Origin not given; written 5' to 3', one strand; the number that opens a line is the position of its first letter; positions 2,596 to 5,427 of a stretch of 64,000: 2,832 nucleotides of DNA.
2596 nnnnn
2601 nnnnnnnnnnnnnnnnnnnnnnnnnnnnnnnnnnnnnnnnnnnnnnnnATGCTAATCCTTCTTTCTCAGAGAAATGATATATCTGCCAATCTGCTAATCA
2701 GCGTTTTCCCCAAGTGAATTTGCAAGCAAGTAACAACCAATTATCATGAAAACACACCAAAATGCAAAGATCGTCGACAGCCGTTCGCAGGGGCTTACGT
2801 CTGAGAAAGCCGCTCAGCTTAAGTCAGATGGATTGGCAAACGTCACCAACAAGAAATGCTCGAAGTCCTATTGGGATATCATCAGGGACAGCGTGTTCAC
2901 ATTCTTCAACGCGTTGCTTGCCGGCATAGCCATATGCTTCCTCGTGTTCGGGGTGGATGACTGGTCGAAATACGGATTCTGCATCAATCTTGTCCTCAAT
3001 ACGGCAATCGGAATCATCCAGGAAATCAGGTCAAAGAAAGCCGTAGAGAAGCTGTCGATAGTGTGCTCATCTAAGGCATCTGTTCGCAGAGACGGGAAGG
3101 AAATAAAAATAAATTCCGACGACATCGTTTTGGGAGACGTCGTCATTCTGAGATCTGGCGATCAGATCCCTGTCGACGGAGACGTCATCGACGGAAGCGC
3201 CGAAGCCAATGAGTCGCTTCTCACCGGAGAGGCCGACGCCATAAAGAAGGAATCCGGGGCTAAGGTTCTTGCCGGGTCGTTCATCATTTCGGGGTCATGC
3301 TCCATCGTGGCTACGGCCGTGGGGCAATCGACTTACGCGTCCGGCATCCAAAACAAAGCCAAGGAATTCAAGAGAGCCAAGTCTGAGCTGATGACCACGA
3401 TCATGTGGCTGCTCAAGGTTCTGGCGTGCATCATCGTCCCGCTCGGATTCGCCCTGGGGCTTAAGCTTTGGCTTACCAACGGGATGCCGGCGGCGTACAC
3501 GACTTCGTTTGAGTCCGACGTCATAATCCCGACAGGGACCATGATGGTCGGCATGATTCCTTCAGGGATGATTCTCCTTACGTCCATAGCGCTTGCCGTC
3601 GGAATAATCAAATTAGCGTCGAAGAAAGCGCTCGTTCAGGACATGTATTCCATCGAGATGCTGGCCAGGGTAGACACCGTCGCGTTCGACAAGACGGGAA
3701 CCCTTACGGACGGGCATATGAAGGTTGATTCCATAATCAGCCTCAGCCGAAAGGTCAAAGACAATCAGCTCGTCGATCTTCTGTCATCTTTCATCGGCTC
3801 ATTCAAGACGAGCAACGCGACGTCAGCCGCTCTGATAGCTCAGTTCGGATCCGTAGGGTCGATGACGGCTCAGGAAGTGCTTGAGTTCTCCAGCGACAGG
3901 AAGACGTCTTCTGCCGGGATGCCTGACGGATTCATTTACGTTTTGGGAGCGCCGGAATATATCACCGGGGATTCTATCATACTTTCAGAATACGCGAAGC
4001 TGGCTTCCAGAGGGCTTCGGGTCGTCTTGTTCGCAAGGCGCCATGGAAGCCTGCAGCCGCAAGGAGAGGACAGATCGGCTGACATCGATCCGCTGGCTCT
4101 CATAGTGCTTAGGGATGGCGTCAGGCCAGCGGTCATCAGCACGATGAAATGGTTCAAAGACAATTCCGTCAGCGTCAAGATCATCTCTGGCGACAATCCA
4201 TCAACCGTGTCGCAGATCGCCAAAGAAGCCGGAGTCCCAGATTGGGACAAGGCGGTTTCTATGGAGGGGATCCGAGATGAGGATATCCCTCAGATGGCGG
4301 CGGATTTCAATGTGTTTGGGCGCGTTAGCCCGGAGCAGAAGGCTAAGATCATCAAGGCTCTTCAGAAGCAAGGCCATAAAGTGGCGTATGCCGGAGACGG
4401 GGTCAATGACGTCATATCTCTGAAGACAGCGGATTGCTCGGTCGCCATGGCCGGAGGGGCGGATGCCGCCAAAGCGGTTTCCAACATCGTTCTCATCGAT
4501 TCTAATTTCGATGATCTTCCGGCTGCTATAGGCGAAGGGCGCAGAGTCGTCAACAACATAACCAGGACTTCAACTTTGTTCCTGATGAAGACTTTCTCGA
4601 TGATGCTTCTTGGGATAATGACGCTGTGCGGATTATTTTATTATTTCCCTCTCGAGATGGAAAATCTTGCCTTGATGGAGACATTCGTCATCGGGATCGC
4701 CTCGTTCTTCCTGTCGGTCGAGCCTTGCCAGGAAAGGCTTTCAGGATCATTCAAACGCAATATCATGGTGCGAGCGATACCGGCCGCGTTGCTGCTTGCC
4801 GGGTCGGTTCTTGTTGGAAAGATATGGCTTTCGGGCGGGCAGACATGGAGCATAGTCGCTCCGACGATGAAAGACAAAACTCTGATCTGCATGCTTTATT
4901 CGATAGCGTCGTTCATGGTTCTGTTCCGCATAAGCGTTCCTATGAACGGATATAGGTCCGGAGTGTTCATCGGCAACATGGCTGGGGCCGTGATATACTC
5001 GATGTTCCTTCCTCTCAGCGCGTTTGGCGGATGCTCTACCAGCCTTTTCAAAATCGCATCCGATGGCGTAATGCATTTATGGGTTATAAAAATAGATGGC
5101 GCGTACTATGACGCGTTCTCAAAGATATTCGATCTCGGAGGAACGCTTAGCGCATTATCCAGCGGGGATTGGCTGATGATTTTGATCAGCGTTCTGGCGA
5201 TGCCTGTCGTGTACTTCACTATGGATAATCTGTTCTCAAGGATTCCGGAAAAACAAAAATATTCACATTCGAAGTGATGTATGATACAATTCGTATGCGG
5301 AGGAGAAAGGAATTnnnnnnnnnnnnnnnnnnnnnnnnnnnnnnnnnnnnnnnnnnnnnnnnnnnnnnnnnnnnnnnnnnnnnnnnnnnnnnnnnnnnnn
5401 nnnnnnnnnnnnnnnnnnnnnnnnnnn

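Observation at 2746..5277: Full-length P-type cation ATPase carried by a phage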

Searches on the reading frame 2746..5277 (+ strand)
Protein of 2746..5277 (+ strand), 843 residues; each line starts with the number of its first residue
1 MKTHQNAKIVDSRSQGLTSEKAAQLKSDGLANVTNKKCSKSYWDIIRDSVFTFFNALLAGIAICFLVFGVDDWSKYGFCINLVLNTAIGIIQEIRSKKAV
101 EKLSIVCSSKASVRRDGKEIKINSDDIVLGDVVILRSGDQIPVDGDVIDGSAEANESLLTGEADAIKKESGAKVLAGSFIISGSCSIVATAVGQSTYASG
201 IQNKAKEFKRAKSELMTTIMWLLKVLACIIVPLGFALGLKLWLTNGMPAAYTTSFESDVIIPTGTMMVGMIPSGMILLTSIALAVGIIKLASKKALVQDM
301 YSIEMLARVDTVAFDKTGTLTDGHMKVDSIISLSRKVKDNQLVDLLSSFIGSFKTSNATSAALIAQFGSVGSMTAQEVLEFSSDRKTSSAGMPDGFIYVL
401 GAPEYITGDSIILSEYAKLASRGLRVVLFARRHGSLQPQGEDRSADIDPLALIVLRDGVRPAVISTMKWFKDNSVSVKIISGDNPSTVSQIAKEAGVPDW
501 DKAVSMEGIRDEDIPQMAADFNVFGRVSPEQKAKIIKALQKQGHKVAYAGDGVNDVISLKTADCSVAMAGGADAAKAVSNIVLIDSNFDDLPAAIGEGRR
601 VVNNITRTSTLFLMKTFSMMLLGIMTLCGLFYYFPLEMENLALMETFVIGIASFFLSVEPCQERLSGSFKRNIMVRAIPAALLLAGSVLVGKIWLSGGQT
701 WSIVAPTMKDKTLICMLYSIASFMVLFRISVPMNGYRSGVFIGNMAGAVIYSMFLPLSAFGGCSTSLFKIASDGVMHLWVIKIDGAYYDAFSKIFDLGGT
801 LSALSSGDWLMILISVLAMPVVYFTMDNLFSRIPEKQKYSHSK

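Call 5: search_protein_families(library=pfam, proteins=[window:2746-5277:+], max_evalue=0.01)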
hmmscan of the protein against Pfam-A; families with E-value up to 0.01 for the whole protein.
window:2746-5277:+ (843 aa): 3 families
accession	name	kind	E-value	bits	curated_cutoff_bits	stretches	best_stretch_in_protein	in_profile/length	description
PF00122.25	E1-E2_ATPase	-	7.3e-41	140.1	28.1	1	109-293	5-181/181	E1-E2 ATPase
PF00702.32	Hydrolase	-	1.9e-21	77.8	26.4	1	309-563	1-191/191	haloacid dehalogenase-like hydrolase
PF08282.18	Hydrolase_3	-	0.00011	22.5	20.9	1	534-587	194-247/255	haloacid dehalogenase-like hydrolase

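Call 6: search_protein_families(library=ncbifam, proteins=[window:2746-5277:+], max_evalue=0.001)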
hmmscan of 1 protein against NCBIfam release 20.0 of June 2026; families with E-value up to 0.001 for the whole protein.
window:2746-5277:+ (843 aa): 22 families
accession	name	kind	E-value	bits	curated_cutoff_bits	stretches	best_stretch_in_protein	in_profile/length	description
TIGR01525.1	ATPase-IB_hvy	subfamily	2.5e-73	247.8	346.25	2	88-497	34-426/560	heavy metal translocating P-type ATPase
TIGR01647.1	ATPase-IIIA_H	equivalog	1.4e-72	245.1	615.5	1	52-631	33-621/755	plasma-membrane proton-efflux P-type ATPase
TIGR01494.1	ATPase_P-type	subfamily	1.5e-69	234.7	62.3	3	80-338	4-240/478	HAD-IC family P-type ATPase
TIGR01522.1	ATPase-IIA2_Ca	equivalog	1.9e-58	198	798.3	2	415-663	467-707/854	calcium-transporting P-type ATPase, PMR1-type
TIGR01517.1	ATPase-IIB_Ca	equivalog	1.9e-57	195.1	507.05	2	8-385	47-429/882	calcium-translocating P-type ATPase, PMCA-type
TIGR01523.1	ATPase-IID_K-Na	equivalog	4e-55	186.9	645.05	3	411-627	540-776/997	potassium/sodium efflux P-type ATPase, fungal-type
TIGR01512.1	ATPase-IB2_Cd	subfamily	1.7e-52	178.7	313.5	2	88-331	31-256/494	cadmium family heavy metal-translocating P-type ATPase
TIGR01524.1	ATPase-IIIB_Mg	equivalog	2.7e-51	174.4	610.75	2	415-607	470-666/867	magnesium-translocating P-type ATPase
TIGR01116.1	ATPase-IIA1_Ca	equivalog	1.2e-50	172.5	703.4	2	346-606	346-606/799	calcium-translocating P-type ATPase, SERCA-type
TIGR01511.1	ATPase-IB1_Cu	subfamily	4.6e-50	171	397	3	92-336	63-288/542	copper-translocating P-type ATPase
NF007952.0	PRK10671.1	equivalog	1.8e-48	165.4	1316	1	94-634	312-803/838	copper-exporting P-type ATPase CopA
TIGR01657.1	P-ATPase-V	hypoth_equivalog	4.1e-48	163.7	618.25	4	512-667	771-921/1055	ATP13A2 family polyamine export P-type ATPase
NF011702.0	PRK15122.1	subfamily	2.2e-44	151.7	975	3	421-607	513-705/907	magnesium-translocating P-type ATPase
TIGR01106.1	ATPase-IIC_X-K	subfamily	4.9e-40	137.2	946.1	2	11-330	31-365/997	Na,H/K antiporter P-type ATPase subunit alpha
TIGR01497.1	kdpB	equivalog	7.1e-35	120.2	527.9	1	92-608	87-571/675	potassium-transporting ATPase subunit KdpB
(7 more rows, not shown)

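Call 8: search_dna_similar(query=window:2746-5277:+, collection=phages, mode=protein, max_rows=30)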
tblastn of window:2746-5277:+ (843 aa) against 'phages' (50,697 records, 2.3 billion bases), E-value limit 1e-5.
Records with a match: 130; places in all: 137; records where one place covers at least 80% of the query: 6.
Best place of each record, by identity: <60% 130.
By first word of the organism name: Listeria 56; Enterococcus 23; Bacteriophage 17; Salmonella 9; Acinetobacter 8; Escherichia 6; Streptococcus 5; Staphylococcus 4; Pseudomonas 2.
By host as written in the record: Listeria monocytogenes 56; - 34; Enterococcus faecalis 14; Escherichia coli O157:H7 ATCC 43895 6; Salmonella enterica subsp. enterica serovar Kentucky 5; Homo sapiens 4; Staphylococcus aureus 4; Pseudomonas aeruginosa 2; and 4 more.
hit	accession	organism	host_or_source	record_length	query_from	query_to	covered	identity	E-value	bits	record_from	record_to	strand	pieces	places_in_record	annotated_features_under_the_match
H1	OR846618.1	Enterococcus phage Efs 1-1-1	Enterococcus faecalis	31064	15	755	88%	37.7%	8e-133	444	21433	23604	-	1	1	record has no annotation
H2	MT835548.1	Bacteriophage sp.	human fecal samples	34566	16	758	88%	37.4%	1e-121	411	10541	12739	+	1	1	record has no annotation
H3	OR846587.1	Enterococcus phage Efs 1-1-1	Enterococcus faecalis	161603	15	753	88%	36.5%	3e-126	424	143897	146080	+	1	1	record has no annotation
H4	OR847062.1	Listeria phage LM 4-11-1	Listeria monocytogenes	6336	8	755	89%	35.9%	9e-122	410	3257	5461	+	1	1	record has no annotation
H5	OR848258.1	Listeria phage LM 4-14-1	Listeria monocytogenes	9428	8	755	89%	35.9%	1e-121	410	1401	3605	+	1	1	record has no annotation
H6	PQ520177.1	Enterococcus phage IME_EF3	-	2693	44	753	84%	37.0%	1e-130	417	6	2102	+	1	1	record has no annotation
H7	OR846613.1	Enterococcus phage Efs 1-1-1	Enterococcus faecalis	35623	1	638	76%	27.5%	3e-43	177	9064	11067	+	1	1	record has no annotation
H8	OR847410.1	Listeria phage LM 4-11-1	Listeria monocytogenes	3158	11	644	75%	26.9%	5e-42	171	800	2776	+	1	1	record has no annotation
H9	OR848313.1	Listeria phage LM 4-14-1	Listeria monocytogenes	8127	11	644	75%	26.9%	1e-41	171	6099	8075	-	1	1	record has no annotation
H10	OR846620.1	Enterococcus phage Efs 1-1-1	Enterococcus faecalis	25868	16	663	77%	25.6%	3e-36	154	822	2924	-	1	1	record has no annotation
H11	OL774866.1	Streptococcus phage MissG2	Streptococcus mitis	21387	16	634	73%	26.4%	3e-41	170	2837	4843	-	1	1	magnesium-transporting ATPase, P-type 1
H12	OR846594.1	Enterococcus phage Efs 1-1-1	Enterococcus faecalis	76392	82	634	64%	30.2%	2e-34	172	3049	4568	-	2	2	record has no annotation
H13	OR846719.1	Listeria phage LM 4-11-1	Listeria monocytogenes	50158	10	608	71%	26.9%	3e-33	145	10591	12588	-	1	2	record has no annotation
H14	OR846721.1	Listeria phage LM 4-11-1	Listeria monocytogenes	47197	10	608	71%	26.8%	7e-33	144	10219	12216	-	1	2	record has no annotation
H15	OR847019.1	Listeria phage LM 4-11-1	Listeria monocytogenes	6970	12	612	71%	26.3%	2e-35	151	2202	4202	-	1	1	record has no annotation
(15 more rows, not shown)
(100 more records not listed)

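Call 14: find_encoding_contigs(protein=window:2746-5277:+, flank=10000, max_places=8)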
Protein window:2746-5277:+ (843 aa): 11 contigs read that carry it; 8 places shown.
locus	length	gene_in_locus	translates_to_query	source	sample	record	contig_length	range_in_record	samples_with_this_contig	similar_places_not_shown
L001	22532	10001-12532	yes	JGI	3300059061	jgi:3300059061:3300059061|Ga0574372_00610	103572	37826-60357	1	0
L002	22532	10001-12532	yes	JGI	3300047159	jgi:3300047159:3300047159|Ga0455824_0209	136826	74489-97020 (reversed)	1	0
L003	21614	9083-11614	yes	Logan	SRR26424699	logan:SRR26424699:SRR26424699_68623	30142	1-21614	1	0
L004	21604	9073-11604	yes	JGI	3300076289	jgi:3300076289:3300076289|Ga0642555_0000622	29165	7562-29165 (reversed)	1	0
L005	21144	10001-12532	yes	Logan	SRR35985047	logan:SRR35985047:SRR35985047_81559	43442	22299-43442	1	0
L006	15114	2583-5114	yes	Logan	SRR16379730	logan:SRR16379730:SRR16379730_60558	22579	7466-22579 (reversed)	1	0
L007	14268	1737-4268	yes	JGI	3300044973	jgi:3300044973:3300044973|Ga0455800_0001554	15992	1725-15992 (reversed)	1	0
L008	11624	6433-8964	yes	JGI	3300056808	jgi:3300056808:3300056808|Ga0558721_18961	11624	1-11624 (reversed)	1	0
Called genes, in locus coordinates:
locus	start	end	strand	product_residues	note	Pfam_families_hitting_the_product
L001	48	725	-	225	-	-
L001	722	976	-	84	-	-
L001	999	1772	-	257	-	-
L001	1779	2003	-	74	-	PF14192:DUF4314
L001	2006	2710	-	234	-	-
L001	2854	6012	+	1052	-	-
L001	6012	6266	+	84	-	-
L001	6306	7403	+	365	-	-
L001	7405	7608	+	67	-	-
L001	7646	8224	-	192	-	-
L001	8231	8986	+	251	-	PF04471:Mrr_cat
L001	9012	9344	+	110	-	-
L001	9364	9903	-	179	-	-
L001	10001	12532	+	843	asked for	PF00122:E1-E2_ATPase, PF00702:Hydrolase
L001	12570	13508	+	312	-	-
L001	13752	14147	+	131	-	-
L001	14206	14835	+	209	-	-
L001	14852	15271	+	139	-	-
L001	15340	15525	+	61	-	-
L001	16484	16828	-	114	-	-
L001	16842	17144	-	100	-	-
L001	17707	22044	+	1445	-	-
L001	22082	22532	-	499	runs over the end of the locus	PF24308:DUF7487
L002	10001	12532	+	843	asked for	PF00122:E1-E2_ATPase, PF00702:Hydrolase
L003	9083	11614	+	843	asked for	PF00122:E1-E2_ATPase, PF00702:Hydrolase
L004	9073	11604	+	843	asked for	PF00122:E1-E2_ATPase, PF00702:Hydrolase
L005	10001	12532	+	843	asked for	PF00122:E1-E2_ATPase, PF00702:Hydrolase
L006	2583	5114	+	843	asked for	PF00122:E1-E2_ATPase, PF00702:Hydrolase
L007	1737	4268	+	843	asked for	PF00122:E1-E2_ATPase, PF00702:Hydrolase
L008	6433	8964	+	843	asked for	PF00122:E1-E2_ATPase, PF00702:Hydrolase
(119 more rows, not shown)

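Call 15: find_homologous_proteins(query=window:2746-5274:+, max_evalue=1e-10)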
Query window:2746-5274:+ (843 aa): 7982 proteins with E <= 1e-10 among 8000 candidates; the best 120 are listed.
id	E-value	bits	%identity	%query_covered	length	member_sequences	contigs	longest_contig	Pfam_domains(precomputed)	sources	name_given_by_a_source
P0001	0.0e+0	1831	100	100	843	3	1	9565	PF00702.33,PF00122.26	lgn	-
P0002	0.0e+0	1310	73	98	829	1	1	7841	PF00702.33,PF00122.26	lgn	-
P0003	0.0e+0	1283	71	98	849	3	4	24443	PF00702.33,PF00122.26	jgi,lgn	jgi:cation-transporting P-type ATPase E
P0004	2.0e-184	633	43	93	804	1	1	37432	PF00702.33,PF00122.26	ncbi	-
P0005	1.7e-183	630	43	86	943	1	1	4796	PF00702.33,PF08282.19,PF00122.26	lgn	-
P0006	3.2e-179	616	43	90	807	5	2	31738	PF00702.33,PF00122.26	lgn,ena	-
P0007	2.1e-178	613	39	100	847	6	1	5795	PF00702.33,PF08282.19,PF00122.26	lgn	-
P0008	2.5e-178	613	42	89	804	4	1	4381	PF00702.33,PF00122.26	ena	-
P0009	4.0e-178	612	44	86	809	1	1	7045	PF00702.33,PF00122.26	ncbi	-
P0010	4.5e-178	612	42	87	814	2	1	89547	PF00702.33,PF00122.26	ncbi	-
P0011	5.6e-178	612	43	87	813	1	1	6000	PF00702.33,PF00122.26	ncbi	-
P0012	5.9e-178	612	42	88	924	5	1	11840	PF00702.33,PF08282.19,PF00690.32,PF00122.26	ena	-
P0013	1.4e-177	610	42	87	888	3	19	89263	PF00702.33,PF13246.13,PF00122.26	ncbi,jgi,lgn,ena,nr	ncbi:MAG: HAD family hydrolase [Clostridiales bacterium]|nr:HAD family hydrolase [Clostridiales bact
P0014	1.9e-177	610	43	89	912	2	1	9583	PF00702.33,PF00122.26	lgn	-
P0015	2.1e-177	610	42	87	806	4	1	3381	PF00702.33,PF00122.26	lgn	-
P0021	2.4e-176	606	41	97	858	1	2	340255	PF00702.33,PF08282.19,PF00122.26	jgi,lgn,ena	-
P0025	3.9e-176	606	42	91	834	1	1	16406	PF00702.33,PF08282.19,PF00122.26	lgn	-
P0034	4.2e-175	602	38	100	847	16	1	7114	PF00702.33,PF00122.26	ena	-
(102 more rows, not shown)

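Call 17: search_solved_structures(query=window:2746-5274:+, max_evalue=0.00001, show_alignments=2)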
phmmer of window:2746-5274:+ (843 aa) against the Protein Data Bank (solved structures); distinct sequences matched with E-value up to 0.00001: 117 (the best 60 are shown).
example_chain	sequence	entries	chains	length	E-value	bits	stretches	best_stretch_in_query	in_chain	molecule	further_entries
9euq_A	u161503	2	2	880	1.3e-47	165.6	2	420-781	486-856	Calcium-transporting ATPase lmo0841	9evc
6zhf_A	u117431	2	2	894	1.4e-47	165.5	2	420-781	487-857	Calcium-transporting ATPase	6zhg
6zhh_A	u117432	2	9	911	8.2e-47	163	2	420-781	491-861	Calcium-transporting ATPase | Calcium-transporting ATPase lmo0841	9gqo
7vh5_A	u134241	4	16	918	1.3e-44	155.6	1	14-603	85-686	Plasma membrane ATPase 1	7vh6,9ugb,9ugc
8iww_A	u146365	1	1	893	2.3e-43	151.5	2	415-718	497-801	Calcium-transporting ATPase type 2C member 1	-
8iwp_A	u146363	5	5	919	2.9e-43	151.2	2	415-718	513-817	Calcium-transporting ATPase type 2C member 1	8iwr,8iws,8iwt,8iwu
7yag_A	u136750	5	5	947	3.1e-43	151.2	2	415-718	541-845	Calcium-transporting ATPase type 2C member 1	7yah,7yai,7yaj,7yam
1mhs_A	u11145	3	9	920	6.7e-42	146.7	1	16-602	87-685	Plasma Membrane ATPase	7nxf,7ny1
5ksd_A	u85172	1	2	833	2.1e-40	141.8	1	70-634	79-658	ATPase 2, plasma membrane-type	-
8qmp_A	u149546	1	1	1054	2.1e-39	138.5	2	419-667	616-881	Calcium-transporting ATPase 8, plasma membrane-type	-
8uy7_A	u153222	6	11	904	3.4e-38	134.5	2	419-635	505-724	Magnesium-transporting ATPase, P-type 1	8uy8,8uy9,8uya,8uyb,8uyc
8d3y_A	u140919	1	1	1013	4.7e-38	134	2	14-328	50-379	Sodium/potassium-transporting ATPase subunit alpha-3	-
8d3u_A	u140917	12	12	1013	5.9e-38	133.7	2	14-328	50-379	Sodium/potassium-transporting ATPase subunit alpha-3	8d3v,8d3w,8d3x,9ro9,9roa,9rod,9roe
4xe5_A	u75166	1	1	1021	8.4e-38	133.2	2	12-329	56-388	Sodium/potassium-transporting ATPase subunit alpha-1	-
8jbk_A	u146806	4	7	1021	1.4e-37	132.4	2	12-329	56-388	Sodium/potassium-transporting ATPase subunit alpha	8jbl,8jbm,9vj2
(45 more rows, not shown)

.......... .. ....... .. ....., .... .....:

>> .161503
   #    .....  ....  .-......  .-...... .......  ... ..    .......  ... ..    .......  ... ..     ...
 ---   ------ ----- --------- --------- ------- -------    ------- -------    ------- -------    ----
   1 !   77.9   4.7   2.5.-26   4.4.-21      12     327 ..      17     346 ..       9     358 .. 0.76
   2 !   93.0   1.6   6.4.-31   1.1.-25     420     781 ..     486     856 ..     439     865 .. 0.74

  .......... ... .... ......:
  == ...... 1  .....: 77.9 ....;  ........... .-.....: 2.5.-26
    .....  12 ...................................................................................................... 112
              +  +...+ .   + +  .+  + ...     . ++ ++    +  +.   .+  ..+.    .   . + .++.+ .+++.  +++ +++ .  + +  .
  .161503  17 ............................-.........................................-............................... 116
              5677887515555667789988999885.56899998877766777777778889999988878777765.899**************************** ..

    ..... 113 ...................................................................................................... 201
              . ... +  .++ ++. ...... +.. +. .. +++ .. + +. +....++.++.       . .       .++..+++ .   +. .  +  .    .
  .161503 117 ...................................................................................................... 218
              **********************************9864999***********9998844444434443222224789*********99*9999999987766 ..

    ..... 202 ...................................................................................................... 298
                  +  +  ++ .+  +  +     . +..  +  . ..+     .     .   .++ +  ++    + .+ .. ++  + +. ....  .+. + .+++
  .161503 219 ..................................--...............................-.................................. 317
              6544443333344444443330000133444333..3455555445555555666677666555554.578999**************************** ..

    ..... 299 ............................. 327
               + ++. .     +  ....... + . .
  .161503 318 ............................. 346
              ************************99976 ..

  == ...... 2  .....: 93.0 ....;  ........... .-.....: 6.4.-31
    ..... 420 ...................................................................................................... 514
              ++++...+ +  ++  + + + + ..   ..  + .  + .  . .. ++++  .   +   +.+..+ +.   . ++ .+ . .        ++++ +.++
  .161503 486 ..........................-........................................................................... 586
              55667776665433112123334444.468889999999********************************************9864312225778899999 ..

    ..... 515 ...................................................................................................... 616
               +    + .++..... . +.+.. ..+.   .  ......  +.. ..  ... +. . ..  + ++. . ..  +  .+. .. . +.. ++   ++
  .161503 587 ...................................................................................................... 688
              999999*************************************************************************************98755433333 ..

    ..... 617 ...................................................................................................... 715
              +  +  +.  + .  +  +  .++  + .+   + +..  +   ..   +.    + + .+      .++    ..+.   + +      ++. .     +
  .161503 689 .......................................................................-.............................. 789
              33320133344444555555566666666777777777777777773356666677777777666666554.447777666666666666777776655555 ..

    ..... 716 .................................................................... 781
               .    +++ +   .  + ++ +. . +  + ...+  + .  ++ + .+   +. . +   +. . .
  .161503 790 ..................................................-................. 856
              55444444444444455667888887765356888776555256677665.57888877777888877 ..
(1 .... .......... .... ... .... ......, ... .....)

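Call 18: find_related_loci(query=window:2746-5274:+, collection=viral_contigs, flank=10000)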
Query window:2746-5274:+ (843 aa) in viral_contigs; peptide patterns used: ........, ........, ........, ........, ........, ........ (x = any residue, [..] = any of these).
14 stretches matched a pattern, but none encodes a relative of the query by tblastn (E <= 1e-3).
